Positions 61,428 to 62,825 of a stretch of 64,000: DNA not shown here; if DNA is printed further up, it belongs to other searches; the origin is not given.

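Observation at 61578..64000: AT-rich Fic + unknown (Rx5H, AGGAGG-led) two-gene cassette: candidate undescribed toxin/defence module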

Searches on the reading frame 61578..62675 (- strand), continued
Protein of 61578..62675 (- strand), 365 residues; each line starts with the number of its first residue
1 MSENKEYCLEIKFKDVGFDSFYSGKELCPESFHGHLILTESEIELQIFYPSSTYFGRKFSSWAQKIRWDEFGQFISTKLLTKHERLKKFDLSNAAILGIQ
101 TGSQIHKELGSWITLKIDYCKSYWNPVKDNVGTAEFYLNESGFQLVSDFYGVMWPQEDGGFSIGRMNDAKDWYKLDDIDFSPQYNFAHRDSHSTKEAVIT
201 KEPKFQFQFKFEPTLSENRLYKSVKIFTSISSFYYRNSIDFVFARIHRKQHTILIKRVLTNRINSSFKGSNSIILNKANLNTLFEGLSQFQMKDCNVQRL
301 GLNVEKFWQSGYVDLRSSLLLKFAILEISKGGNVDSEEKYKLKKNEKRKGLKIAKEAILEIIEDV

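Call 48: fold_search(model_id=the predicted structure, library=pdb)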
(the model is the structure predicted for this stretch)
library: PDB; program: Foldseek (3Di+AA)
matches with E <= 10: 1186; with E <= 0.001: 0
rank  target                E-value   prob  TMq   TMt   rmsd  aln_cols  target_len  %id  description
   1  4tw1_E                4.6e-03  0.15  0.08  0.10  26.2       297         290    6  Crystal structure of the octameric pore complex of the Staphylococcus aureus Bi-component Toxin LukGH (released 2014-11-12)
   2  7fcf_C                4.9e-03  0.99  0.20  0.41   7.5       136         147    7  Crystal structure of T6SS Hcp protein (released 2022-07-20)
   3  5xhh_C                1.8e-02  0.90  0.18  0.38   7.9       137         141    9  crystal structure of Hcp1 from Salmonella typhimurium (released 2018-03-07)
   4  7kuy_A                1.9e-02  0.08  0.08  0.09  23.4       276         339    8  Cyro-EM structure of human Glycine Receptor alpha2-beta heteromer, strychnine bound state (released 2021-09-08)
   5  8yun_E                2.0e-02  0.84  0.19  0.39  14.9       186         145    8  The crystal structure of HNBP001-HCP (released 2025-07-02)
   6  2wvz_A                2.1e-02  0.08  0.09  0.06  19.4       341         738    8  Structure of the Family GH92 Inverting Mannosidase BT3990 from Bacteroides thetaiotaomicron VPI-5482 (released 2009-12-29)
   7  9boy_A                2.2e-02  0.08  0.09  0.10  23.9       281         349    7  Cryo-EM structure of human Glycine Receptor apha3-beta heteromer with glycine in nanodisc (released 2025-05-14)
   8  7o42_A                2.5e-02  0.92  0.20  0.09   9.7       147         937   10  TrwK/VirB4unbound trimer of dimers complex (with Hcp1) from the R388 type IV secretion system determined by cryo-EM. (released 2022-06-22)
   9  8fe1_C                2.5e-02  0.09  0.09  0.10  23.7       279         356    8  Alpha1/BetaB Heteromeric Glycine Receptor in 1 mM Glycine 20 uM Ivermectin State (released 2023-03-22)
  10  8dn2_C                2.6e-02  0.08  0.10  0.10  23.4       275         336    9  Cryo-EM structure of human Glycine Receptor alpha1-beta heteromer, glycine-bound state 2(expanded open) (released 2023-10-11)
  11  7mly_B                2.6e-02  0.06  0.08  0.08  23.7       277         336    9  Cryo-EM reveals partially and fully assembled native glycine receptors,heteromeric pentamer (released 2021-09-29)
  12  5xhh_B                2.8e-02  0.85  0.18  0.39   7.6       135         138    9  crystal structure of Hcp1 from Salmonella typhimurium (released 2018-03-07)
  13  6rhv_G                2.8e-02  0.08  0.08  0.10  25.1       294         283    7  Crystal structure of mouse CD11b I-domain (CD11b-I) in complex with Staphylococcus aureus octameric bi-component leuko (released 2019-12-18)
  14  8yun_D                2.9e-02  0.72  0.18  0.37  13.0       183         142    8  The crystal structure of HNBP001-HCP (released 2025-07-02)
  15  9pkz_A                3.3e-02  0.10  0.11  0.11  23.4       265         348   10  Alpha1/Beta Heteromeric Glycine receptor in the presence of 0.200 mM strychnine and 0.02 mM ivermectin (released 2026-01-07)
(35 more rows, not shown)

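Call 52: find_related_loci(query=A1, collection=genome_contigs, flank=6000)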
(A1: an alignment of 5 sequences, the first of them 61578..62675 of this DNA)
Query A1 (365 aa) in genome_contigs; peptide patterns used: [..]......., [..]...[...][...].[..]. (x = any residue, [..] = any of these).
94 stretches matched a pattern; 1 encode a relative of the query (tblastn E <= 1e-3); 1 distinct loci.
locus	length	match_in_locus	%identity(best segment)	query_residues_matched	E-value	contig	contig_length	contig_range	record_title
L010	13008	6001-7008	35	1-341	1e-65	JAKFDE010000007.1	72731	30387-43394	MAG: Bacteroidia bacterium isolate LC039 contig-124_205, whole genome shotgun sequence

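Call 54: search_protein_families(library=pfam, proteins=[L010:146-1600:+, L010:1795-3708:+, L010:5039-5995:+, L010:6001-7380:+, L010:7593-8165:+, L010:8228-8893:+, L010:8979-10061:-, L010:10085-10984:-, L010:10933-11970:-], max_evalue=0.01)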
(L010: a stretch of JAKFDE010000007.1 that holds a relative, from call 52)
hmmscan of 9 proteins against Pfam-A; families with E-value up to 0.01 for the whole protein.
L010:146-1600:+ (485 aa): 1 family
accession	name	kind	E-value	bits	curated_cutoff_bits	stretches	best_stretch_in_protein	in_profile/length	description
PF18939.6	DUF5686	-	5.1e-16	58.7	39.2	1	21-423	231-663/669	Family of unknown function (DUF5686)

L010:1795-3708:+ (638 aa): 4 families
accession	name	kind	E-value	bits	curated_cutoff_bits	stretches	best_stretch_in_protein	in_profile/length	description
PF00270.35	DEAD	-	1.6e-46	158.5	26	1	25-193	1-167/167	DEAD/DEAH box helicase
PF00271.37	Helicase_C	-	1.6e-30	106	23.5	1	245-336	19-110/110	Helicase conserved C-terminal domain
PF03880.21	DbpA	-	8.1e-10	39.1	25.6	1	452-522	1-70/72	DbpA RNA binding domain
PF04851.21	ResIII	-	2.4e-06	28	22.5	1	28-159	8-139/164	Type III restriction enzyme, res subunit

L010:5039-5995:+ (319 aa): 18 families
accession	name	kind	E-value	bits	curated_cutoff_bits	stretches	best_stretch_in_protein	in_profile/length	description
PF00448.28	SRP54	-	2.6e-76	256.1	22.7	1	116-316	1-195/196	SRP54-type protein, GTPase domain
PF02881.24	SRP54_N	-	2.7e-13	50.4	22.4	1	28-92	2-74/75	SRP54-type protein, helical bundle domain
PF13604.12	AAA_30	-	4.9e-07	30.1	27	1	117-213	19-103/191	AAA domain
PF13401.12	AAA_22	-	8.8e-06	26.5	27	1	115-226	4-110/130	AAA domain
PF13191.12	AAA_16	-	1.9e-05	25.7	32.6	1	109-195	17-98/167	AAA ATPase domain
PF13671.12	AAA_33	-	4.2e-05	24.3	27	0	118-219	1-90/143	AAA domain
PF06414.18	Zeta_toxin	-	0.00012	22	22.3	1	107-202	8-99/199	Zeta toxin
PF00005.33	ABC_tran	-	0.00018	22.5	25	1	118-215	13-93/137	ABC transporter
PF03308.22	MeaB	-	0.00024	20.6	23.1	1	115-215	32-142/273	Methylmalonyl Co-A mutase-associated GTPase MeaB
PF03266.21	NTPase_1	-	0.00038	20.8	23.9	0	119-256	2-146/168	NTPase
PF13245.12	AAA_19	-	0.0021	18.6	25.1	1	118-221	13-115/134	AAA domain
PF13207.12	AAA_17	-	0.0028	18.4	27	1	122-222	1-94/136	AAA domain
PF13479.12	AAA_24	-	0.0039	17.5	27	0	116-212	2-78/195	AAA domain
PF25199.1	nSTAND_NTPase5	-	0.0041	17.4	34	0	103-154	25-80/145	Novel STAND NTPase 5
PF01926.29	MMR_HSR1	-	0.0043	17.6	21.9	0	119-255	2-97/113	50S ribosome-binding GTPase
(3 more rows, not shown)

L010:6001-7380:+ (460 aa): 0 families

L010:7593-8165:+ (191 aa): 3 families
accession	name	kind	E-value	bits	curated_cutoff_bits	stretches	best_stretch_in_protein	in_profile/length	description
PF00027.35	cNMP_binding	-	1.8e-08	34.7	27.5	1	32-115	3-86/89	Cyclic nucleotide-binding domain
PF06300.18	Tsp45I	-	0.0021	18.1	25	1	120-168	38-85/260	Tsp45I type II restriction enzyme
PF17416.8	Glycoprot_B_PH1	-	0.0071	16.4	27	1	22-93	32-102/210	Herpesvirus Glycoprotein B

L010:8228-8893:+ (222 aa): 3 families
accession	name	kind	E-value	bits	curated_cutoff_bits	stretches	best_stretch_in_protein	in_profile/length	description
PF00753.33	Lactamase_B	-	1.5e-25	90.7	22.7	1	17-204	4-196/196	Metallo-beta-lactamase superfamily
PF12706.13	Lactamase_B_2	-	0.0021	18.1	27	1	27-79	3-63/200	Beta-lactamase superfamily domain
PF19583.5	ODP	-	0.0041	17.4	27.2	0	26-164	14-142/194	ODP family beta lactamase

L010:8979-10061:- (360 aa): 2 families
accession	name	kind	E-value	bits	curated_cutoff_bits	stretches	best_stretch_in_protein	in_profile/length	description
PF00793.26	DAHP_synth_1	-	5.5e-34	117.7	25.5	1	17-263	16-266/270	DAHP synthetase I family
PF01817.26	CM_2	-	1.8e-19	70.2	27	1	277-355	1-79/80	Chorismate mutase type II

L010:10085-10984:- (299 aa): 1 family
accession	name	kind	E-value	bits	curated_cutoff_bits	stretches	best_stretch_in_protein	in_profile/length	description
PF00800.23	PDT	-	3.7e-52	177.2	25.2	1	24-201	1-179/181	Prephenate dehydratase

L010:10933-11970:- (345 aa): 2 families
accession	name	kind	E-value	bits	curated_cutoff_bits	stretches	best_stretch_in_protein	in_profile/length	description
PF03590.20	AsnA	-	1.4e-99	332.9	27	1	21-255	2-227/228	Aspartate-ammonia ligase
PF00152.25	tRNA-synt_2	-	3.8e-05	23.3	25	1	257-325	230-302/308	tRNA synthetases class II (D, K and N)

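Call 58: find_encoding_contigs(protein=P0010, flank=5000, max_places=2)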
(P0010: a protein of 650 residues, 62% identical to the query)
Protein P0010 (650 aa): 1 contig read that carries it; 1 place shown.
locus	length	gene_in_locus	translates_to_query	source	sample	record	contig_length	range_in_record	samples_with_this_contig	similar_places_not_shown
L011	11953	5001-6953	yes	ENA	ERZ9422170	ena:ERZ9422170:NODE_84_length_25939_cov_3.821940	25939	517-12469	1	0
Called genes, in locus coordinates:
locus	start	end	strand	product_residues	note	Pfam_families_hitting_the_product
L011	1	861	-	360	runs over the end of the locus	-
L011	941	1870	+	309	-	PF01520:Amidase_3, PF05036:SPOR (weak)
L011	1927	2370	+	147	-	PF00436:SSB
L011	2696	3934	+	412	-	PF17293:Arm-DNA-bind_5, PF13102:Phage_int_SAM_5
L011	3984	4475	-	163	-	-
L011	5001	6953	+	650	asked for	PF02661:Fic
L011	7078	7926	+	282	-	PF11751:PorP_SprF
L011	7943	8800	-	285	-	PF13472:Lipase_GDSL_2 (weak)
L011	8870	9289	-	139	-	-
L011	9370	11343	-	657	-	PF13424:TPR_12, PF00515:TPR_1 (weak), PF13424:TPR_12, PF17874:TPR_MalT, PF13424:TPR_12, PF00515:TPR_1, PF13424:TPR_12, PF07228:SpoIIE, +13 more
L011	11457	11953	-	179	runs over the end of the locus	PF14321:DUF4382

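Call 59: find_encoding_contigs(protein=P0033, flank=5000, max_places=2)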
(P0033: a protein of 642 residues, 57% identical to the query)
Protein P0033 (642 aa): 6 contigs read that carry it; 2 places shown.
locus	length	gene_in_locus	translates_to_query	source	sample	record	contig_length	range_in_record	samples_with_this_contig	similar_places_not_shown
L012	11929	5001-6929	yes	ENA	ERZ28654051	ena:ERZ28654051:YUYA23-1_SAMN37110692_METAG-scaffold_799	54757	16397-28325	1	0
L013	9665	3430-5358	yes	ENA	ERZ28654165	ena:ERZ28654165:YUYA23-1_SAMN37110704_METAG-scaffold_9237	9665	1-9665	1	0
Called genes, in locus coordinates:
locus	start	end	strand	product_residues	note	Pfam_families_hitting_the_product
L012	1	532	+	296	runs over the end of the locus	PF26348:SRA_ScoMcrA, PF13391:HNH_2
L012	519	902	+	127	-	PF00293:NUDIX, PF14815:NUDIX_4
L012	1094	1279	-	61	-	-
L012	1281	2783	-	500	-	-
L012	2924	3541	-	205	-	PF19570:DUF6088, PF13338:AbiEi_4 (faint)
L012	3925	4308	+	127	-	PF00293:NUDIX, PF14815:NUDIX_4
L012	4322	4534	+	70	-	-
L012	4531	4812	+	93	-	-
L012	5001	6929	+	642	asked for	PF02661:Fic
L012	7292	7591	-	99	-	-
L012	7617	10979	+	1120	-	PF12810:ALK_LTK_GRD, PF18962:Por_Secre_tail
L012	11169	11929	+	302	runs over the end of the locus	-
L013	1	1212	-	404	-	?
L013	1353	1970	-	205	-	PF19570:DUF6088, PF13338:AbiEi_4 (faint)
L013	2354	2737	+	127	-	PF00293:NUDIX, PF14815:NUDIX_4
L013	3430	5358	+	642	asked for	PF02661:Fic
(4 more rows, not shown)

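Call 60: find_encoding_contigs(protein=P0104, flank=5000, max_places=2)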
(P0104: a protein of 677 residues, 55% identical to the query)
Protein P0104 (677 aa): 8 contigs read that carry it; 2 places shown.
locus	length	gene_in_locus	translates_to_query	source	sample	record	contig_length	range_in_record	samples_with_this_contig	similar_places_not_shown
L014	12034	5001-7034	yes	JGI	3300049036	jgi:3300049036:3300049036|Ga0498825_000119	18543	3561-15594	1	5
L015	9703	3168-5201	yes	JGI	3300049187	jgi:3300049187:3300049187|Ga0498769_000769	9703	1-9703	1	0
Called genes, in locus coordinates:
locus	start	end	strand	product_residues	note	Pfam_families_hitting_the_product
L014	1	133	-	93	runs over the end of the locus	-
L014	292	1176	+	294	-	PF01807:Zn_ribbon_DnaG (weak), PF13155:Toprim_2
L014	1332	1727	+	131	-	PF19514:MobC_2, PF21983:NikA-like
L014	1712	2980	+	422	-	PF03432:Relaxase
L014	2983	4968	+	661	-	PF14293:YWFCY, PF02534:T4SS-DNA_transf, PF10412:TrwB_AAD_bind, PF12696:TraG-D_C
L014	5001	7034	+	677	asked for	PF02661:Fic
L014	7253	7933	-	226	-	PF00072:Response_reg, PF00196:GerE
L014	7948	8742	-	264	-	PF02518:HATPase_c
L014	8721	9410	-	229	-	-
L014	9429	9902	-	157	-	-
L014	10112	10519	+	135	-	PF08937:ThsB_TIR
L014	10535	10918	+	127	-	PF08937:ThsB_TIR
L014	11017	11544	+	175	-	PF13676:TIR_2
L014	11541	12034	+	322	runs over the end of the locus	PF00656:Peptidase_C14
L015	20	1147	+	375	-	PF03432:Relaxase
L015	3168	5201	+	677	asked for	PF02661:Fic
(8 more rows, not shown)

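Call 64: search_protein_families(library=padloc, proteins=[L002:3396-5069:+, L002:2809-3396:+, L004:220-1899:+, L004:3303-4307:+, L010:6001-7380:+, L001:2392-2619:-, L001:2865-4772:+], max_evalue=0.01)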
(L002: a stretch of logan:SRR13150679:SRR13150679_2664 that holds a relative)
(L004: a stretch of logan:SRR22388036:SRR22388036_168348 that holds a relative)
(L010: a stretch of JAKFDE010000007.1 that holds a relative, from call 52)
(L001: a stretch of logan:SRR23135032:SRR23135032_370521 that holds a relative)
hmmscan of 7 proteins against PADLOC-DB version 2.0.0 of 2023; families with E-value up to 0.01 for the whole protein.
L002:3396-5069:+ (558 aa): 1 family
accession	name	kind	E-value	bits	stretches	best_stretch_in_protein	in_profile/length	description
PDLC02398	Aga_REase-PNTD1-PNTD2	-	0.00031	17.9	1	49-118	40-115/429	Class I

L002:2809-3396:+ (196 aa): 0 families

L004:220-1899:+ (560 aa): 1 family
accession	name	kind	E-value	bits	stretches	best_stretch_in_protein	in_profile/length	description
PDLC02398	Aga_REase-PNTD1-PNTD2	-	0.0036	14.3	1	64-132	56-129/429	Class I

L004:3303-4307:+ (335 aa): 0 families

L010:6001-7380:+ (460 aa): 0 families

L001:2392-2619:- (75 aa): 0 families

L001:2865-4772:+ (636 aa): 9 families
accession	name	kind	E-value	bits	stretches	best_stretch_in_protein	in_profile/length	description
PDLC03963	SoFic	-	1.5e-20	71.9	1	286-501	53-258/361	-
PDLC04966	PDC-S24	-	8.4e-17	59.2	1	389-489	253-371/497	-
PDLC04837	PDC-S04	-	2.2e-12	44.7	1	398-504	119-225/234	-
PDLC04840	PDC-S04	-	3.2e-12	44.7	1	423-511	136-220/227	-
PDLC04836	PDC-S04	-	1.1e-11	42.4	1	389-489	116-215/244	-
PDLC04839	PDC-S04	-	4.1e-10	37.7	1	436-502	134-201/205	-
PDLC04838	PDC-S04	-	1.5e-06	26.2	1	440-505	141-204/209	-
PDLC04841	PDC-S04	-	0.00019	19.2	1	415-511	181-276/292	-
PDLC04842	PDC-S04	-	0.0034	15.1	1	441-489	110-158/202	-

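Call 67: search_dna_similar(query=P0002, collection=plasmids, mode=protein, max_evalue=0.001, max_rows=15)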
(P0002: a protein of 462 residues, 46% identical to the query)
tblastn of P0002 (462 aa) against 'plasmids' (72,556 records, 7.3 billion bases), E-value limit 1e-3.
No match.

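Call 68: search_dna_similar(query=P0002, collection=phages, mode=protein, max_evalue=0.001, max_rows=10)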
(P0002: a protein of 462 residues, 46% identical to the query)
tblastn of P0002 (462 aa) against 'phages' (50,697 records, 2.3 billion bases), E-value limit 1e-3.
No match.

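Call 69: find_homologous_proteins(query=A2, max_evalue=0.001)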
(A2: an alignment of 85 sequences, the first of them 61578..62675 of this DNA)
Query A2 (85 sequences) (365 aa, profile of the alignment): 6 proteins with E <= 0.001 among 6815 candidates.
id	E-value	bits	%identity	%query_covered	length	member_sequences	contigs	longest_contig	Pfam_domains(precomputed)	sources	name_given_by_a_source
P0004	5.2e-144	499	45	99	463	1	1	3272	-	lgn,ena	-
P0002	2.6e-143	496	46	99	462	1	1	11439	-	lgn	-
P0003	6.6e-143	495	46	98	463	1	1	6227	-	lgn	-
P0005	3.7e-136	473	35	88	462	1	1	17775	-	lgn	-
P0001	1.4e-103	365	100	100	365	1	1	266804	-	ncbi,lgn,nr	ncbi:MAG: hypothetical protein QNK23_07925 [Crocinitomicaceae bacterium]|nr:hypothetical protein [Cr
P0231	3.7e-98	347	21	63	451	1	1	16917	-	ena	-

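Call 70: search_protein_families(library=pfam, proteins=[P0235, P0236, P0237, P0239, P0245, P0246, P0247, P0258, P0260, P0270], max_evalue=1)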
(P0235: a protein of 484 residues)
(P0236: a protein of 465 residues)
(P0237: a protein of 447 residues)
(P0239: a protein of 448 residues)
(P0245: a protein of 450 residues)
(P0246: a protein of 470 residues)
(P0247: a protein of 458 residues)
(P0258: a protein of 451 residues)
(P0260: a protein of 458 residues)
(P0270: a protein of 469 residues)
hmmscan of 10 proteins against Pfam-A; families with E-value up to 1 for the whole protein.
P0235 (484 aa): 0 families

P0236 (465 aa): 1 family
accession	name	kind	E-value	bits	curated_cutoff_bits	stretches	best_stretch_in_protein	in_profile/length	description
PF18739.6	HEPN_Apea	-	0.00015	22.6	24.4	1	374-435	36-107/136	Apea-like HEPN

P0237 (447 aa): 1 family
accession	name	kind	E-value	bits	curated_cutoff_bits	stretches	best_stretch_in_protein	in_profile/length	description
PF18739.6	HEPN_Apea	-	0.026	15.4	24.4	1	323-437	25-133/136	Apea-like HEPN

P0239 (448 aa): 4 families
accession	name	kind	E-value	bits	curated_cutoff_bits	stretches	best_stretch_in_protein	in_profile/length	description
PF18739.6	HEPN_Apea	-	0.0001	23.2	24.4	1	303-436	2-135/136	Apea-like HEPN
PF24214.1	Phage_H_T_join_2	-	0.0028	18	23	1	113-191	13-90/170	Putative phage head-tail joining protein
PF14649.11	Spatacsin_C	-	0.024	14.2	25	1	253-319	86-147/296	Spatacsin C-terminus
PF23615.1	Chromo_MIT1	-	0.16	13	27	1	154-201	8-56/82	MIT1 Chromo domain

P0245 (450 aa): 2 families
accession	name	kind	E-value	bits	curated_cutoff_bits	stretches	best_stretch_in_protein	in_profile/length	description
PF18735.6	HEPN_RiboL-PSP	-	4.4e-05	23.9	28.4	1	296-421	36-178/191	RiboL-PSP-HEPN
PF18737.6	HEPN_MAE_28990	-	0.056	14.1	26.8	1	305-421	52-191/211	MAE_28990/MAE_18760-like HEPN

P0246 (470 aa): 1 family
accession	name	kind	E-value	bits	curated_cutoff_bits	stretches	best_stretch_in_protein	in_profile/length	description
PF18739.6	HEPN_Apea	-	0.053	14.4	24.4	1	340-434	21-106/136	Apea-like HEPN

P0247 (458 aa): 0 families

P0258 (451 aa): 2 families
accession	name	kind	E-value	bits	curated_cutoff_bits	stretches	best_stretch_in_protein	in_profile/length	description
PF18739.6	HEPN_Apea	-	4.8e-05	24.2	24.4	1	317-440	2-122/136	Apea-like HEPN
PF18731.6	HEPN_Swt1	-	0.0052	17.5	27.5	1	364-435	36-106/115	Swt1-like HEPN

P0260 (458 aa): 1 family
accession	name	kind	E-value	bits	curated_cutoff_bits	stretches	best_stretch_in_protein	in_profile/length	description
PF18739.6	HEPN_Apea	-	0.0033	18.3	24.4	1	368-445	31-113/136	Apea-like HEPN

P0270 (469 aa): 0 families
